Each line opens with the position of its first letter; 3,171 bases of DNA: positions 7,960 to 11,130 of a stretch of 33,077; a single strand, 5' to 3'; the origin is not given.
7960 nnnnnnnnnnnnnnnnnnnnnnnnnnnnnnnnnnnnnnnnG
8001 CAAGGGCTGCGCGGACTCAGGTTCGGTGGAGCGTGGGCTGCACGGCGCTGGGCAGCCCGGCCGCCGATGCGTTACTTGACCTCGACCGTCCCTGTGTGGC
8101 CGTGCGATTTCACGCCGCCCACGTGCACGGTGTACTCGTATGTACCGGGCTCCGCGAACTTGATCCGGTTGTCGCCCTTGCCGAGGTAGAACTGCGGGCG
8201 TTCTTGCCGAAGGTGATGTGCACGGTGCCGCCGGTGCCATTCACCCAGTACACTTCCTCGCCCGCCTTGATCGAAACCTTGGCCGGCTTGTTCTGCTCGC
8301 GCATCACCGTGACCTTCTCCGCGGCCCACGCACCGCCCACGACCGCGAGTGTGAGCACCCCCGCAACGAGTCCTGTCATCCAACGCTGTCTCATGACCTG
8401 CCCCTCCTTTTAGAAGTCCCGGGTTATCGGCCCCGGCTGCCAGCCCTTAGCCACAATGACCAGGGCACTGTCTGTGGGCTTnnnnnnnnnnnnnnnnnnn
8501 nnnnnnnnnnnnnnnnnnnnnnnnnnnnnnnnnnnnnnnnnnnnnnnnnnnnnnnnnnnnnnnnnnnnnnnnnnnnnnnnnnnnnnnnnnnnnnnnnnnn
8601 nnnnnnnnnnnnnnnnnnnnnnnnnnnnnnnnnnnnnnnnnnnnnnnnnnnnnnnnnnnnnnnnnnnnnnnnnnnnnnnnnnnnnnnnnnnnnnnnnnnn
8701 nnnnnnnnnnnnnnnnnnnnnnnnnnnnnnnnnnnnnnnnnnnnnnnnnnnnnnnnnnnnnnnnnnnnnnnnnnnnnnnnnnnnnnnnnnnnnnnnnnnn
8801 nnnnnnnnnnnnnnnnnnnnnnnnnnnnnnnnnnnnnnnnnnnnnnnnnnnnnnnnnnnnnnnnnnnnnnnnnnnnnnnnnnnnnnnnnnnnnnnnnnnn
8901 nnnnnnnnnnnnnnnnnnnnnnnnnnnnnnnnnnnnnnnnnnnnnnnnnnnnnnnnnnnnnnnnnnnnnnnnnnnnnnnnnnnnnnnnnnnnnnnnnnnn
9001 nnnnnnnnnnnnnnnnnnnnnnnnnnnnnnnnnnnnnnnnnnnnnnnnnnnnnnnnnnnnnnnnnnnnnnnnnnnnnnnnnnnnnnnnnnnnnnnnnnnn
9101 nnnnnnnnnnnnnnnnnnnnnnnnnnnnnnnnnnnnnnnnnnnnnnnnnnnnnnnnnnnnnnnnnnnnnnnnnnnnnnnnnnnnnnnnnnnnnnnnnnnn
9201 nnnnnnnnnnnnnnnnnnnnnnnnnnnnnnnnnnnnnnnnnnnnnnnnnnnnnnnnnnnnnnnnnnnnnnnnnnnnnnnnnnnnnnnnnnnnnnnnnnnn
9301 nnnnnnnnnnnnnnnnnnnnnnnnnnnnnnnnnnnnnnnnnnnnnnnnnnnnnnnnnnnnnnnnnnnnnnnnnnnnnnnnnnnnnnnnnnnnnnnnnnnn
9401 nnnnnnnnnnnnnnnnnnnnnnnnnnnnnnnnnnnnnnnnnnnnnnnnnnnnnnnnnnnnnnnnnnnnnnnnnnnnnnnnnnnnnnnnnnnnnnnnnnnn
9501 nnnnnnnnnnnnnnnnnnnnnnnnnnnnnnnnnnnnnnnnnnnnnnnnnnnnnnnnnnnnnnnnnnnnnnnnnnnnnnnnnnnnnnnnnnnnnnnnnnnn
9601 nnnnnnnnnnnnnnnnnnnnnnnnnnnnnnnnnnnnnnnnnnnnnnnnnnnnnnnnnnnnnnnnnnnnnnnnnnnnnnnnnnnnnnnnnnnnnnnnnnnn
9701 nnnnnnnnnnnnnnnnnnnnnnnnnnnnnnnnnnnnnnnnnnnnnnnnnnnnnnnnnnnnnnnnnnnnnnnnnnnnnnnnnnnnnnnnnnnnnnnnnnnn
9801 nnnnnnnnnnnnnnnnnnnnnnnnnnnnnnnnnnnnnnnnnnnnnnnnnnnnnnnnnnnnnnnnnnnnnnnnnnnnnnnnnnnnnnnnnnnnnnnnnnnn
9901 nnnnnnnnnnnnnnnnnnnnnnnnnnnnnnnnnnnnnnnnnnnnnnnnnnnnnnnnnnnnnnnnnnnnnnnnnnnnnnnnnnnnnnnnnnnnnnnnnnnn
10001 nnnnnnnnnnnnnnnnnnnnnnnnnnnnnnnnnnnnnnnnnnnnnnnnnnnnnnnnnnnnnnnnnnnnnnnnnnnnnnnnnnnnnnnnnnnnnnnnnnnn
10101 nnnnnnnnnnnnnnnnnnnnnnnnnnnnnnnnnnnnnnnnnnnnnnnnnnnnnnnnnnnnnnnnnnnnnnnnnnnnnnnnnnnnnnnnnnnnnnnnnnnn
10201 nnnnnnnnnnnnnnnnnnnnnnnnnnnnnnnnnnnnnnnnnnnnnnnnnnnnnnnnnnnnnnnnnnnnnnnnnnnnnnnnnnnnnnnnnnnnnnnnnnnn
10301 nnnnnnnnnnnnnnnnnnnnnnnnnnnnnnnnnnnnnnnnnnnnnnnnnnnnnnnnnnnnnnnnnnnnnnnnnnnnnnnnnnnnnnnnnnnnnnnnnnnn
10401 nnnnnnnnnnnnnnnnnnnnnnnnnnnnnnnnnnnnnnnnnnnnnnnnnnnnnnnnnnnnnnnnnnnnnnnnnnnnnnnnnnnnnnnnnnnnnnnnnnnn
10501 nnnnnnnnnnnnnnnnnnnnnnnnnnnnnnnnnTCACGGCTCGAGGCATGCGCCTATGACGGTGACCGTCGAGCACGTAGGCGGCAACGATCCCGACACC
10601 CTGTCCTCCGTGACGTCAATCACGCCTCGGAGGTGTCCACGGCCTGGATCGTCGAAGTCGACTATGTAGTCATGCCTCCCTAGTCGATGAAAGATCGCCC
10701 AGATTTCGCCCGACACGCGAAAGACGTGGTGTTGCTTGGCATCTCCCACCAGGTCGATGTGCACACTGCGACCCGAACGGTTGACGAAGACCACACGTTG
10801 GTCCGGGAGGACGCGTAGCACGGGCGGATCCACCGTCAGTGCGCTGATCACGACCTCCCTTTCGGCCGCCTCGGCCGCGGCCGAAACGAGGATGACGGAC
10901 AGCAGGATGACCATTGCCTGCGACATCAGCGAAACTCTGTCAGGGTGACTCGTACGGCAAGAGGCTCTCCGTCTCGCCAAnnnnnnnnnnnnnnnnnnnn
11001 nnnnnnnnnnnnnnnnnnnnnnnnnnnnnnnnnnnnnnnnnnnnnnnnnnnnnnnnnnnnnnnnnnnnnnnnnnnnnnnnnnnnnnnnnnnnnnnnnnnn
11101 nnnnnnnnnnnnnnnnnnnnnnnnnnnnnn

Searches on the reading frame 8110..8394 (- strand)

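Call 3: search_protein_families(library=pfam, proteins=[window:8110-8394:-], max_evalue=0.1)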
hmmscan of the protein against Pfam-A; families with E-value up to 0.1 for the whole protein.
window:8110-8394:- (94 aa): 0 families

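Call 8: search_protein_families(library=ncbifam, proteins=[window:8110-8394:-], max_evalue=0.1)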
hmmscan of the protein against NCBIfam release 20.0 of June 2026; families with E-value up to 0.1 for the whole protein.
window:8110-8394:- (94 aa): 2 families
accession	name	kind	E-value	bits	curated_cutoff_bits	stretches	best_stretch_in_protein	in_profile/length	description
TIGR02656.1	cyanin_plasto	equivalog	0.0028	18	87.85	1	35-75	14-54/99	plastocyanin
NF040942.2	hypo_ExtJ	equivalog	0.026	14.9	52.5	1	14-68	13-68/77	selenite/tellurite reduction operon protein ExtJ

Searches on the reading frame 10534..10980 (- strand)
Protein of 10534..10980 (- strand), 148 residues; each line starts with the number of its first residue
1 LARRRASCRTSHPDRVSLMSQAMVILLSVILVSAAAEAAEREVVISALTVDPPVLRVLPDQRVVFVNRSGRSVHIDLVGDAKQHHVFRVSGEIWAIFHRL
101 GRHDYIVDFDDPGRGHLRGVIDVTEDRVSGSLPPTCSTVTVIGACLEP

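Call 3: search_protein_families(library=pfam, proteins=[window:10534-10980:-], max_evalue=0.1)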
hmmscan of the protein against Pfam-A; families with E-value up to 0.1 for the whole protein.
window:10534-10980:- (148 aa): 0 families

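Call 8: search_protein_families(library=ncbifam, proteins=[window:10534-10929:-], max_evalue=0.1)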
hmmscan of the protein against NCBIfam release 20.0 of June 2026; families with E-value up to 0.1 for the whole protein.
window:10534-10929:- (131 aa): 1 family
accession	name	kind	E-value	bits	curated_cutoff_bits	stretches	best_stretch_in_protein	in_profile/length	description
NF040564.1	SCO2523_fam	equivalog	0.025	13.8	200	1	45-86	131-173/305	SCO2523 family variant P-loop protein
